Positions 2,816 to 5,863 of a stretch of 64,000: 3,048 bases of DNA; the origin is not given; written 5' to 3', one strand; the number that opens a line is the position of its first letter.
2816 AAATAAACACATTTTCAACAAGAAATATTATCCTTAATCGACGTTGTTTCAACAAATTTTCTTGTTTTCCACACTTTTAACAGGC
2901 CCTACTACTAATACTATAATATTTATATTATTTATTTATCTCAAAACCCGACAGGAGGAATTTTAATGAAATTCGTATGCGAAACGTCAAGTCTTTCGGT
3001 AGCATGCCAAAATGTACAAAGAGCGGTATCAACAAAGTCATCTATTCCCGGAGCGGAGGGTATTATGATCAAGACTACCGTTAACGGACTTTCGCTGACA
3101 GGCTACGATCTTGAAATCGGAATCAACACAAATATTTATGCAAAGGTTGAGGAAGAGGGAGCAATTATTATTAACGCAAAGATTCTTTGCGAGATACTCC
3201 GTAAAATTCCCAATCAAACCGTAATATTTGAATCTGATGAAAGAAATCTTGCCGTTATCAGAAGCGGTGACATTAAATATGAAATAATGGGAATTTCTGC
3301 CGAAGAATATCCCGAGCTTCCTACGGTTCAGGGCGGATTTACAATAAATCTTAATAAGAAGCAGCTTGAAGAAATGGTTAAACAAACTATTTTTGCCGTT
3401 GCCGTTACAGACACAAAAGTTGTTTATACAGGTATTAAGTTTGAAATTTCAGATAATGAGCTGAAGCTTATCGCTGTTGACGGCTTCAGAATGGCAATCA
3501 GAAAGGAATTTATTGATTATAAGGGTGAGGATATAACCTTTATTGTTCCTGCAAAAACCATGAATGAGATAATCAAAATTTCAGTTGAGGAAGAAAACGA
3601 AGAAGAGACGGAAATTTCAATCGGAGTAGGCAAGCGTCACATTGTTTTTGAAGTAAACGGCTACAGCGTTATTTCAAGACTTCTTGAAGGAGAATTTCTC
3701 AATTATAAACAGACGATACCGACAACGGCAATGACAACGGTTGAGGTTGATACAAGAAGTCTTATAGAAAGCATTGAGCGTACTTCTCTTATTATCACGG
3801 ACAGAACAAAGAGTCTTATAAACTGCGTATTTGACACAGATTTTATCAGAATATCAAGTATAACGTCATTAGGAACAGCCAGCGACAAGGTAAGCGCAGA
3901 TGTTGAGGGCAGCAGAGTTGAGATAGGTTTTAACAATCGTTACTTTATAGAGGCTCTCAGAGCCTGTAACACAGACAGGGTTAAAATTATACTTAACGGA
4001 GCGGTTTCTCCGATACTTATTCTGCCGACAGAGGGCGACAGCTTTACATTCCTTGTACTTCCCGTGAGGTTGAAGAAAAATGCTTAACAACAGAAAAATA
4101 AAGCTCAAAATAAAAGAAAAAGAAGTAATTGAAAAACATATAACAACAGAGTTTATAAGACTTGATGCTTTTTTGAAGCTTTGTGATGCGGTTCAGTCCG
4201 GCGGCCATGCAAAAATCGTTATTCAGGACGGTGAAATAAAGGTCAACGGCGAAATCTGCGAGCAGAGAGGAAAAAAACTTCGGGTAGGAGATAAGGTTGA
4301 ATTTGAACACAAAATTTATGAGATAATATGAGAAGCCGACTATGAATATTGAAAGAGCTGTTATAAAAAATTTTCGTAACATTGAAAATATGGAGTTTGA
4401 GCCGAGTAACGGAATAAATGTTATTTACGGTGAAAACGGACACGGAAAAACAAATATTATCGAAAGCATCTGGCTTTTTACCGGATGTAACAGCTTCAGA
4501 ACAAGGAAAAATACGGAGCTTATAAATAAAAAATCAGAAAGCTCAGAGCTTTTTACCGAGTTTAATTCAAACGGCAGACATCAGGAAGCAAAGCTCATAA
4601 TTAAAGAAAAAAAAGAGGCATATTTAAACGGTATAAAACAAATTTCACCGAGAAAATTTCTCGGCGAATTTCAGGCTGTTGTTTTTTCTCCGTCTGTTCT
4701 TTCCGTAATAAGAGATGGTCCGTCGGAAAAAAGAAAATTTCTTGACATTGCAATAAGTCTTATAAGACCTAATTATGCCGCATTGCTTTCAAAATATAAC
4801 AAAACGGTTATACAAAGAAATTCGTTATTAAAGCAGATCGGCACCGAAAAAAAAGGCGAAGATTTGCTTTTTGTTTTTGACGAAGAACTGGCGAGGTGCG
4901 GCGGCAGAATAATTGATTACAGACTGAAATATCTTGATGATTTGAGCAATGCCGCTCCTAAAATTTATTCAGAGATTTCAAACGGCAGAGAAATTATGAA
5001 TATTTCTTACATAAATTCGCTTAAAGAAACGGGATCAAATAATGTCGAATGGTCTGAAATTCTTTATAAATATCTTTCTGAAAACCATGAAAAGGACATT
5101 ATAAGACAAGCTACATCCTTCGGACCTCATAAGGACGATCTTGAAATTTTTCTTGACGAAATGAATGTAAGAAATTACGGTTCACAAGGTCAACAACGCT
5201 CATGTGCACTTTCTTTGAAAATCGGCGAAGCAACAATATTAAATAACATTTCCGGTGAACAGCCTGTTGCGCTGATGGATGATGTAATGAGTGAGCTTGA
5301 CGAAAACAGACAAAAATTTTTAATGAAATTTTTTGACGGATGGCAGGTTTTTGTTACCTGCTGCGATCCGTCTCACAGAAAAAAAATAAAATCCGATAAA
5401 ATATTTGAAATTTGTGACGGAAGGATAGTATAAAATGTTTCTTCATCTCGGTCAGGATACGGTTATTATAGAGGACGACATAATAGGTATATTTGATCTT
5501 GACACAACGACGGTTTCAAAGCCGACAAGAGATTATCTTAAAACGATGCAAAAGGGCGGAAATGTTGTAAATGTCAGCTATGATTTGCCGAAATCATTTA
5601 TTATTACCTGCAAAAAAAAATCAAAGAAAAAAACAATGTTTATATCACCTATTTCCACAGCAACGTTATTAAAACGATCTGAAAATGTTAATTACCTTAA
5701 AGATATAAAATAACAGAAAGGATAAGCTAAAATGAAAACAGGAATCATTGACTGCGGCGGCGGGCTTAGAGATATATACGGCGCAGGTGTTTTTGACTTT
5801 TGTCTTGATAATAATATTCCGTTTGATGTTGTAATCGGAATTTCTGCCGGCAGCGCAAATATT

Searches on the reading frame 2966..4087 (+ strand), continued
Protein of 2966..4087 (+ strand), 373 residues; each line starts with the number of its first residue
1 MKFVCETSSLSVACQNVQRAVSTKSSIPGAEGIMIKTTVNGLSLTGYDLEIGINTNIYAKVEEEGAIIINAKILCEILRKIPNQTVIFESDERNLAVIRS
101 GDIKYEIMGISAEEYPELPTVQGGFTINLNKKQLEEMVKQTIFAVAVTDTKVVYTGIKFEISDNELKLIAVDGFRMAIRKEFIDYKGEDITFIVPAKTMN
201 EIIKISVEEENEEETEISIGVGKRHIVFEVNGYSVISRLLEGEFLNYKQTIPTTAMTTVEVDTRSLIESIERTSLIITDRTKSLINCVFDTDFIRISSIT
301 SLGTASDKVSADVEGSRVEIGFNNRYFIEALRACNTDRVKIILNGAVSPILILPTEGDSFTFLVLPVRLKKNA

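Call 32: find_encoding_contigs(protein=P0154, flank=10000, max_places=3)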
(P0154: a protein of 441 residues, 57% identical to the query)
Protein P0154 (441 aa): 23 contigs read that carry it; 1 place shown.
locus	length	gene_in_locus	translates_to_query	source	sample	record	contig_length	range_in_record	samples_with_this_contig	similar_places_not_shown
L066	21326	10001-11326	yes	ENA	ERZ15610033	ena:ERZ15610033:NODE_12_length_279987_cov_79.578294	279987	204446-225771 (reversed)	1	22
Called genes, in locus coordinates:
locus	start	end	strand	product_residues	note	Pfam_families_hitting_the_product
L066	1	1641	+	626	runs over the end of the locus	PF01134:GIDA, PF07992:Pyr_redox_2 (weak), PF12831:FAD_oxidored (weak), PF13738:Pyr_redox_3 (faint), PF21680:GIDA_C_1st, PF13932:SAM_GIDA_C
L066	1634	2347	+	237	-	PF02527:GidB, PF13847:Methyltransf_31 (weak)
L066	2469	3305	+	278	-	PF02195:ParB_N, PF17762:HTH_ParB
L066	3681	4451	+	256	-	PF00142:Fer4_NifH, PF01656:CbiA, PF06564:CBP_BcsQ, PF09140:MipZ, PF10609:ParA, PF13614:AAA_31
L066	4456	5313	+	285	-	PF02195:ParB_N, PF17762:HTH_ParB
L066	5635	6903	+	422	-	PF02403:Seryl_tRNA_N, PF00587:tRNA-synt_2b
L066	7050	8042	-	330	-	PF14804:Jag_N, PF13083:KH_KhpA-B, PF01424:R3H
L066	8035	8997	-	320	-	PF02096:60KD_IMP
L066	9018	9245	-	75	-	PF01809:YidD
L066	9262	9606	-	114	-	PF00825:Ribonuclease_P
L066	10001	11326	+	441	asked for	PF11638:DnaA_N (weak), PF00910:RNA_helicase (faint), PF01695:IstB_IS21 (weak), PF00308:Bac_DnaA, PF00004:AAA (weak), PF08299:Bac_DnaA_C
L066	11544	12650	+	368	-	PF00712:DNA_pol3_beta, PF02767:DNA_pol3_beta_2, PF02768:DNA_pol3_beta_3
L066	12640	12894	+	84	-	PF13275:S4_2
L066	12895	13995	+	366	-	PF02463:SMC_N, PF13175:AAA_15, PF13476:AAA_23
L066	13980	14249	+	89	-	PF04025:RemA-like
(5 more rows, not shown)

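Call 34: list_cluster_members(proteins=[P0213, P0188, P0185, P0189, P0223, P0129, P0173, P0235, P0136, P0150])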
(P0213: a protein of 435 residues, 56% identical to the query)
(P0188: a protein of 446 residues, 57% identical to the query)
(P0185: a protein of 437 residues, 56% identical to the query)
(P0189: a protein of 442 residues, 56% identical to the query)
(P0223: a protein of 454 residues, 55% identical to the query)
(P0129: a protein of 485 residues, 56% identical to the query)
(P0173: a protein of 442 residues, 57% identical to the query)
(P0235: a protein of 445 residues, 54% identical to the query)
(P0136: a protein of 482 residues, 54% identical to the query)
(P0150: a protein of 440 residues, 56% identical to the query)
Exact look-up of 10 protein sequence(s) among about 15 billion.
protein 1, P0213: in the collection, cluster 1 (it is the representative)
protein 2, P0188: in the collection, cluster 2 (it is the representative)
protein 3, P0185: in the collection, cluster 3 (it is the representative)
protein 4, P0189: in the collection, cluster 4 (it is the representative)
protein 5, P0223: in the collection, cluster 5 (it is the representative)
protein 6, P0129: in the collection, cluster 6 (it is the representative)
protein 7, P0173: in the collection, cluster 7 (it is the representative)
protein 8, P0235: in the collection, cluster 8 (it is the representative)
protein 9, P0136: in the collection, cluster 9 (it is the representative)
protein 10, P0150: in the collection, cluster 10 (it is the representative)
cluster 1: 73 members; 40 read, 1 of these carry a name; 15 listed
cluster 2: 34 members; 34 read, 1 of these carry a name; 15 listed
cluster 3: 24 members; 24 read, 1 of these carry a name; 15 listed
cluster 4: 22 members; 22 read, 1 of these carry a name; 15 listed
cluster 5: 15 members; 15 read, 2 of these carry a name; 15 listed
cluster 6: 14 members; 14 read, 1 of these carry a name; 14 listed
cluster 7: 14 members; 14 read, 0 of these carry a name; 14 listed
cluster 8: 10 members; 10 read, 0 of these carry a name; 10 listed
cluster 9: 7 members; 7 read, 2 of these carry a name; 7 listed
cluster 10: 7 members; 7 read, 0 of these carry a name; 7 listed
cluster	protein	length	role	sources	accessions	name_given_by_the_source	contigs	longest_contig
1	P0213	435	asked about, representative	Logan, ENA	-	-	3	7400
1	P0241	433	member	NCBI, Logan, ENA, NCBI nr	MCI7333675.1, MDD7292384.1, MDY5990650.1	MAG: chromosomal replication initiator protein DnaA [Oscillospiraceae bacterium] | chromosomal replication initiator protein DnaA [Oscillospiraceae bacterium]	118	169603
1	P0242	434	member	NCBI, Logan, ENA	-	-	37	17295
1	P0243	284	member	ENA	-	-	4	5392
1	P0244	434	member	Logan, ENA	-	-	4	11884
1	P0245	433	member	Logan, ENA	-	-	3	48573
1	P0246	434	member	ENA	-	-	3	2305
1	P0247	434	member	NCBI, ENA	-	-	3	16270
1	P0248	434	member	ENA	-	-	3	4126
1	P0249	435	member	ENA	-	-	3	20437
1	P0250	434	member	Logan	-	-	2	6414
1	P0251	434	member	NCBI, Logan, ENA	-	-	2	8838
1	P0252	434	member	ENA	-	-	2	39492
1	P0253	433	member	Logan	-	-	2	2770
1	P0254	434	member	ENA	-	-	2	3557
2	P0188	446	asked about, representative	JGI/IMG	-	-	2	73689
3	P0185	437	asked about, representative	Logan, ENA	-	-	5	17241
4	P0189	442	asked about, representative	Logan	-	-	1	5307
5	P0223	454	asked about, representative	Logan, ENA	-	-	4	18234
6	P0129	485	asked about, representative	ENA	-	-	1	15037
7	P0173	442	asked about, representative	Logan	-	-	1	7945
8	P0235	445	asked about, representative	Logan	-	-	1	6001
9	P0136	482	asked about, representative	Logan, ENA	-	-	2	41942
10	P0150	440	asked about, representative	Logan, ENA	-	-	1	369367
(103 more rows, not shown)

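Call 35: find_encoding_contigs(protein=P0188, flank=10000, max_places=2)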
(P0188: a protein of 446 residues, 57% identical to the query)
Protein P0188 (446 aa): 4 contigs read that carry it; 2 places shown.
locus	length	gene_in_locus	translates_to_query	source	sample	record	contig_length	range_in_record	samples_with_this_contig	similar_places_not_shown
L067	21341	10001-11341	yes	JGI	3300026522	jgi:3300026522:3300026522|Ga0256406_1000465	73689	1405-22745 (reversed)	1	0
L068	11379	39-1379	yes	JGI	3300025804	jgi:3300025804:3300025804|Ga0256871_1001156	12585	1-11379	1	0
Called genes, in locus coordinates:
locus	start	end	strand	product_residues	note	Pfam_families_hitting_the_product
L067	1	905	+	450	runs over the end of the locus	PF10396:TrmE_N, PF12631:MnmE_helical, PF00350:Dynamin_N (faint), PF01926:MMR_HSR1, PF02421:FeoB_N (weak)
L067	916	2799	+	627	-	PF01134:GIDA, PF07992:Pyr_redox_2, PF12831:FAD_oxidored, PF13738:Pyr_redox_3 (faint), PF21680:GIDA_C_1st, PF13932:SAM_GIDA_C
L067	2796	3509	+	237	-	PF02527:GidB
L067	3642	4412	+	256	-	PF00142:Fer4_NifH, PF01656:CbiA, PF02374:ArsA_ATPase (weak), PF06564:CBP_BcsQ, PF09140:MipZ, PF10609:ParA, PF13614:AAA_31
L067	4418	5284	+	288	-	PF02195:ParB_N, PF17762:HTH_ParB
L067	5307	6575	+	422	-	PF02403:Seryl_tRNA_N, PF00587:tRNA-synt_2b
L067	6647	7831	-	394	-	PF14804:Jag_N, PF13083:KH_KhpA-B, PF01424:R3H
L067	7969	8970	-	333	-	PF02096:60KD_IMP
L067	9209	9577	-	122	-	PF00825:Ribonuclease_P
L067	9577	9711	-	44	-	PF00468:Ribosomal_L34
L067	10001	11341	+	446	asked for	PF11638:DnaA_N, PF00308:Bac_DnaA, PF01695:IstB_IS21 (weak), PF00004:AAA, PF00910:RNA_helicase (weak), PF08299:Bac_DnaA_C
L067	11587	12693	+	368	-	PF00712:DNA_pol3_beta, PF02767:DNA_pol3_beta_2, PF02768:DNA_pol3_beta_3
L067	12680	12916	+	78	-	PF13275:S4_2, PF01479:S4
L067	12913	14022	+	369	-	PF02463:SMC_N, PF13175:AAA_15, PF13476:AAA_23, PF13304:AAA_21 (faint)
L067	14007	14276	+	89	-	PF04025:RemA-like (weak)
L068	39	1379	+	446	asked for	PF11638:DnaA_N, PF00308:Bac_DnaA, PF01695:IstB_IS21 (weak), PF00004:AAA, PF00910:RNA_helicase (weak), PF08299:Bac_DnaA_C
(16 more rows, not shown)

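Call 38: find_encoding_contigs(protein=P0160, flank=10000, max_places=2)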
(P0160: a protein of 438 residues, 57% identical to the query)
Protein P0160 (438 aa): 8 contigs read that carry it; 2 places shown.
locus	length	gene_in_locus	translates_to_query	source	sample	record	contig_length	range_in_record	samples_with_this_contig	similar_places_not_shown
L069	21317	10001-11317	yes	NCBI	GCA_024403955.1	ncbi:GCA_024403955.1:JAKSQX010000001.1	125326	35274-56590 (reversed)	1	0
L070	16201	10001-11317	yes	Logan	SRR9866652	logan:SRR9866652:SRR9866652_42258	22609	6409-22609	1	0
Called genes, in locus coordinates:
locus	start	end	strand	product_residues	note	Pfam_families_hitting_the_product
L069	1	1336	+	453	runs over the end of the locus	PF10396:TrmE_N, PF12631:MnmE_helical, PF03193:RsgA_GTPase (faint), PF01926:MMR_HSR1, PF02421:FeoB_N (weak)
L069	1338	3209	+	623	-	PF01134:GIDA, PF07992:Pyr_redox_2 (weak), PF13738:Pyr_redox_3 (faint), PF21680:GIDA_C_1st, PF13932:SAM_GIDA_C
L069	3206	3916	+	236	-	PF02527:GidB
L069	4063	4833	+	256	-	PF00142:Fer4_NifH, PF01656:CbiA, PF06564:CBP_BcsQ, PF09140:MipZ, PF10609:ParA, PF13614:AAA_31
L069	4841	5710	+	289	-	PF02195:ParB_N, PF17762:HTH_ParB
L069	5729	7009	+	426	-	PF02403:Seryl_tRNA_N, PF00587:tRNA-synt_2b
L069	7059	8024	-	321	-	PF14804:Jag_N, PF13083:KH_KhpA-B, PF01424:R3H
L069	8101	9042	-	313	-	PF02096:60KD_IMP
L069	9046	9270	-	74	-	PF01809:YidD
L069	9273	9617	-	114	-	PF00825:Ribonuclease_P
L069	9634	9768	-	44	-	PF00468:Ribosomal_L34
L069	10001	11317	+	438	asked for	PF11638:DnaA_N (weak), PF01695:IstB_IS21, PF00308:Bac_DnaA, PF13191:AAA_16 (weak), PF00004:AAA, PF00910:RNA_helicase (weak), PF01637:ATPase_2 (weak), PF08299:Bac_DnaA_C, +2 more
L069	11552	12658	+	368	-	PF00712:DNA_pol3_beta, PF02767:DNA_pol3_beta_2, PF02768:DNA_pol3_beta_3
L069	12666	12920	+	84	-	PF13275:S4_2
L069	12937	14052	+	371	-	PF02463:SMC_N, PF13175:AAA_15, PF13476:AAA_23, PF13304:AAA_21 (faint)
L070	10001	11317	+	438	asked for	PF11638:DnaA_N (weak), PF01695:IstB_IS21, PF00308:Bac_DnaA, PF13191:AAA_16 (weak), PF00004:AAA, PF00910:RNA_helicase (weak), PF01637:ATPase_2 (weak), PF08299:Bac_DnaA_C, +2 more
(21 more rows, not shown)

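Call 40: find_encoding_contigs(protein=P0132, flank=10000, max_places=3)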
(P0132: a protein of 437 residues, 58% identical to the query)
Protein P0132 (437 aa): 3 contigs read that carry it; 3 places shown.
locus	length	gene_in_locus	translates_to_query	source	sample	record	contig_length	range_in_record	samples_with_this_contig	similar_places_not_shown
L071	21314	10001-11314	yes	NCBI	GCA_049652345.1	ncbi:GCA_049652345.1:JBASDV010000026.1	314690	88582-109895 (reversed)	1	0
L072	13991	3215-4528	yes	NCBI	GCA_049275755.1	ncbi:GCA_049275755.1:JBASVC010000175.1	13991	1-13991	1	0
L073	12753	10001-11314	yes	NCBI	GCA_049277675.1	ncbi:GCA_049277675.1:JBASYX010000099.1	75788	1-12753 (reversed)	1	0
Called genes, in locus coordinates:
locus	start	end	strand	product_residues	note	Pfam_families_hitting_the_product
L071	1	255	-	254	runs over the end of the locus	PF00142:Fer4_NifH, PF01656:CbiA, PF02374:ArsA_ATPase (weak), PF06564:CBP_BcsQ, PF09140:MipZ, PF10609:ParA, PF13614:AAA_31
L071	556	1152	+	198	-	PF04892:VanZ-LLP1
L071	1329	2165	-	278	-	PF02195:ParB_N, PF17762:HTH_ParB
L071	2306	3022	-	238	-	PF02527:GidB, PF05175:MTS (weak), PF13847:Methyltransf_31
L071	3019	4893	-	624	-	PF01134:GIDA, PF07992:Pyr_redox_2 (weak), PF12831:FAD_oxidored (weak), PF13738:Pyr_redox_3 (faint), PF21680:GIDA_C_1st, PF13932:SAM_GIDA_C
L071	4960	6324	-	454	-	PF10396:TrmE_N, PF12631:MnmE_helical, PF01926:MMR_HSR1, PF02421:FeoB_N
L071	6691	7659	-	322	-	PF14804:Jag_N, PF13083:KH_KhpA-B, PF01424:R3H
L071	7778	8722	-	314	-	PF02096:60KD_IMP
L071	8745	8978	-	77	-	PF01809:YidD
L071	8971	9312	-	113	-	PF00825:Ribonuclease_P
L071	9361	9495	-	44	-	PF00468:Ribosomal_L34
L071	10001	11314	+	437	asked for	PF11638:DnaA_N, PF01695:IstB_IS21 (weak), PF00308:Bac_DnaA, PF00004:AAA (faint), PF08299:Bac_DnaA_C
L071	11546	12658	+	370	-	PF00712:DNA_pol3_beta, PF02767:DNA_pol3_beta_2, PF02768:DNA_pol3_beta_3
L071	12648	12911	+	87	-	PF13275:S4_2, PF01479:S4 (weak)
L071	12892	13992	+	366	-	PF02463:SMC_N, PF13175:AAA_15 (weak), PF13476:AAA_23, PF02463:SMC_N (weak)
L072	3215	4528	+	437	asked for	PF11638:DnaA_N, PF01695:IstB_IS21 (weak), PF00308:Bac_DnaA, PF00004:AAA (faint), PF08299:Bac_DnaA_C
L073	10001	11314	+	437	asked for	PF11638:DnaA_N, PF01695:IstB_IS21 (weak), PF00308:Bac_DnaA, PF00004:AAA (faint), PF08299:Bac_DnaA_C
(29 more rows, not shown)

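Call 48: find_encoding_contigs(protein=P0213, flank=10000, max_places=3)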
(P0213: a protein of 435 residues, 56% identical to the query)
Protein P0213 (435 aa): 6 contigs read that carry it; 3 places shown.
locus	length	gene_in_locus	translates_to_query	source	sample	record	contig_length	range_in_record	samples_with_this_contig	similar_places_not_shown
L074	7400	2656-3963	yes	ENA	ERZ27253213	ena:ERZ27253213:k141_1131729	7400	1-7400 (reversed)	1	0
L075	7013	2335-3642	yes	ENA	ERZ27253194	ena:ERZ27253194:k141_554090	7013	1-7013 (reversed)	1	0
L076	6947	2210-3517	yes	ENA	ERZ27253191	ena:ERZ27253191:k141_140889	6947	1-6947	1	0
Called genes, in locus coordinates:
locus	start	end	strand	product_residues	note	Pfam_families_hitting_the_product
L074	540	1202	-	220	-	PF00730:HhH-GPD, PF00633:HHH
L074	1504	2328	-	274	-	PF07934:OGG_N, PF00730:HhH-GPD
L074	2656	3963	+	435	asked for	PF11638:DnaA_N, PF01695:IstB_IS21 (weak), PF00308:Bac_DnaA, PF08299:Bac_DnaA_C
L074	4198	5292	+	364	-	PF00712:DNA_pol3_beta, PF02767:DNA_pol3_beta_2, PF02768:DNA_pol3_beta_3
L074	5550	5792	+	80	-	PF13275:S4_2, PF01479:S4 (weak)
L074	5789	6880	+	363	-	PF02463:SMC_N, PF13175:AAA_15, PF13476:AAA_23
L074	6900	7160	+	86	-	PF04025:RemA-like (weak)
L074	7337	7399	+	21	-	?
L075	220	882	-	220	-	PF00730:HhH-GPD, PF00633:HHH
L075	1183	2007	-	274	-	PF07934:OGG_N, PF00730:HhH-GPD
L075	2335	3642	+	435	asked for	PF11638:DnaA_N, PF01695:IstB_IS21 (weak), PF00308:Bac_DnaA, PF08299:Bac_DnaA_C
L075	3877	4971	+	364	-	PF00712:DNA_pol3_beta, PF02767:DNA_pol3_beta_2, PF02768:DNA_pol3_beta_3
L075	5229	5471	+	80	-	PF13275:S4_2, PF01479:S4 (weak)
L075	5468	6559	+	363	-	PF02463:SMC_N, PF13175:AAA_15, PF13476:AAA_23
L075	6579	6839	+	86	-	PF04025:RemA-like (weak)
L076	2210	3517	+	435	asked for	PF11638:DnaA_N, PF01695:IstB_IS21 (weak), PF00308:Bac_DnaA, PF08299:Bac_DnaA_C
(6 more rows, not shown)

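Call 50: list_cluster_members(proteins=[P0123, P0125, P0137, P0142, P0143, P0184, P0191, P0196, P0200, P0211])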
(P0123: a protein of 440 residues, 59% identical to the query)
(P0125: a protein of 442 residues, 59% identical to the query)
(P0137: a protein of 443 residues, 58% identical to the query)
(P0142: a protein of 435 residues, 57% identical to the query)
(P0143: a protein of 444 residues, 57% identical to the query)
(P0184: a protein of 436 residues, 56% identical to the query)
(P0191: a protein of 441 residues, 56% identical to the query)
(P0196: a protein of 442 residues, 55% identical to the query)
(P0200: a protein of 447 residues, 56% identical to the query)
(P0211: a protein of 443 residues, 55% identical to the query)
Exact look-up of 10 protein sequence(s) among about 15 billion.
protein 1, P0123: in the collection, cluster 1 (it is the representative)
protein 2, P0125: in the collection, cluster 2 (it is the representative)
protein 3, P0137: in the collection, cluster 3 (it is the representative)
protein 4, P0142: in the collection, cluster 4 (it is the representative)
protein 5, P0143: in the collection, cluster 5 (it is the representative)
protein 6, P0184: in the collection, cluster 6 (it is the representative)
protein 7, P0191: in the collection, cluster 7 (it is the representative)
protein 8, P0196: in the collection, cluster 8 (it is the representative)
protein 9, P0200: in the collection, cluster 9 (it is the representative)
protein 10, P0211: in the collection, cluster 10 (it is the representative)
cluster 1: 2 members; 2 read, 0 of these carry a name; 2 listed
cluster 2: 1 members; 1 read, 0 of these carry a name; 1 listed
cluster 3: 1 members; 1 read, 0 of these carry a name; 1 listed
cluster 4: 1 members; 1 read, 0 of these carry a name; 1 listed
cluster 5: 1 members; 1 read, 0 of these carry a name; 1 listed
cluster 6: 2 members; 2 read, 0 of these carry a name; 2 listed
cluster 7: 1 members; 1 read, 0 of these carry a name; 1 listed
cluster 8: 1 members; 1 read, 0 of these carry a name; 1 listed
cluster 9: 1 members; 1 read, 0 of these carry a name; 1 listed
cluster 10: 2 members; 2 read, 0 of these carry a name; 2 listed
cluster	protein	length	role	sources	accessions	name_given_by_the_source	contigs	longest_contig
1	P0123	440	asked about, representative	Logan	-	-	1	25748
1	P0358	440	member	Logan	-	-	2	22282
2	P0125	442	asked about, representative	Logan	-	-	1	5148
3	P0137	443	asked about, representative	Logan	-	-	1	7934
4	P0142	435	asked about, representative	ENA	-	-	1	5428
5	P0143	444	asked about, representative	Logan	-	-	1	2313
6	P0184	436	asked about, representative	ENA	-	-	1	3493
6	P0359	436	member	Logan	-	-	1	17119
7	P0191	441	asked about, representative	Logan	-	-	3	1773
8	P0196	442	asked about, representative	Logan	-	-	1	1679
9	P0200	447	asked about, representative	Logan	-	-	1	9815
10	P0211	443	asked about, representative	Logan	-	-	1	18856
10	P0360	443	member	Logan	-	-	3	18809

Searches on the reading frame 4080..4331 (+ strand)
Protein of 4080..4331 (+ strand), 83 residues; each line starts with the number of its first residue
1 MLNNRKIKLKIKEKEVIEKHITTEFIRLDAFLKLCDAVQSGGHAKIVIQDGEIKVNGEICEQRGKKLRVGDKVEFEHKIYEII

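Call 5: search_protein_families(library=ncbifam, proteins=[window:4080-4331:+], max_evalue=0.00001)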
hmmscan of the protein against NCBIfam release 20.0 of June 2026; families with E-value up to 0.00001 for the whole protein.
window:4080-4331:+ (83 aa): 2 families
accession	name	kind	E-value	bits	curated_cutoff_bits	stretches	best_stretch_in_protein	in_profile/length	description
TIGR02988.1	YaaA_near_RecF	hypoth_equivalog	1.4e-23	82.8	84.75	1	20-76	3-59/60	S4 domain-containing protein YaaA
NF008561.0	PRK11507.1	equivalog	1.9e-07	30.9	95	1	26-78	12-64/70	ribosome-associated protein YbcJ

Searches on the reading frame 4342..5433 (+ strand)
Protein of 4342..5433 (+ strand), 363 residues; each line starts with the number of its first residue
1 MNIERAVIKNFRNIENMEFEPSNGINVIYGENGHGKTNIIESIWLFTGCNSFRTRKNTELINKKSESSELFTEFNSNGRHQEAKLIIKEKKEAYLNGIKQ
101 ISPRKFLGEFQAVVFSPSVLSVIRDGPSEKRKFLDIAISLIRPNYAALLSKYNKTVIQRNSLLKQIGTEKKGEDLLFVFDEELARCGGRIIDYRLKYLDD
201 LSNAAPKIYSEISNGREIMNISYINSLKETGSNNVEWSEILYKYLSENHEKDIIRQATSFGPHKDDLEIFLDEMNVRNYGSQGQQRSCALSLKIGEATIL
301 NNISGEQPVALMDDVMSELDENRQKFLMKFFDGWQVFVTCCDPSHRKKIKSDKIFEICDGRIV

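Call 5: search_protein_families(library=ncbifam, proteins=[window:4342-5433:+], max_evalue=0.00001)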
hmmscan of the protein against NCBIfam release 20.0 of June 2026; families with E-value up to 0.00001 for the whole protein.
window:4342-5433:+ (363 aa): 7 families
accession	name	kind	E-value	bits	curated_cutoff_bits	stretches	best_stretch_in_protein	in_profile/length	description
TIGR00611.2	recf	equivalog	4.2e-99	331.9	172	1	3-340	1-338/339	DNA replication/repair protein RecF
NF010680.0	PRK14079.1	equivalog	6.3e-56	189.9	386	1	4-330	4-314/349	recombination protein F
NF041034.1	Rad50_Sulf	equivalog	2.5e-09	35.6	1000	1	1-89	1-88/872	DNA double-strand break repair ATPase Rad50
NF003034.1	PRK03918.1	equivalog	6.6e-09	34.3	700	1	1-83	1-86/878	DNA double-strand break repair ATPase Rad50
NF002244.0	PRK01156.1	equivalog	1.2e-08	33.6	847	1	1-80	1-79/895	DNA double-strand break repair ATPase Rad50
NF041760.1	PtuA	equivalog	2.1e-06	27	500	1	3-44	52-93/524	retron Ec78 anti-phage system effector ATPase PtuA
TIGR00634.1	recN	equivalog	4.1e-06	26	407.85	1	5-84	4-77/563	DNA repair protein RecN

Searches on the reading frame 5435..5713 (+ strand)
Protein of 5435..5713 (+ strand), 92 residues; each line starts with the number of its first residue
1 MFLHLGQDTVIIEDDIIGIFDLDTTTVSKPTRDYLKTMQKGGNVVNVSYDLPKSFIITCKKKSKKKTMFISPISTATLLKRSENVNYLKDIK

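Call 5: search_protein_families(library=ncbifam, proteins=[window:5435-5713:+], max_evalue=0.00001)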
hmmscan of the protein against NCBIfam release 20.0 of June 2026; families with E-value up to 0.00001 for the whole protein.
window:5435-5713:+ (92 aa): 1 family
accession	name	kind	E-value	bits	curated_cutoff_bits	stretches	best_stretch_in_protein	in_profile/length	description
NF046065.1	MtxRegRemB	equivalog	1.3e-19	70.1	40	1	1-85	1-79/84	extracellular matrix regulator RemB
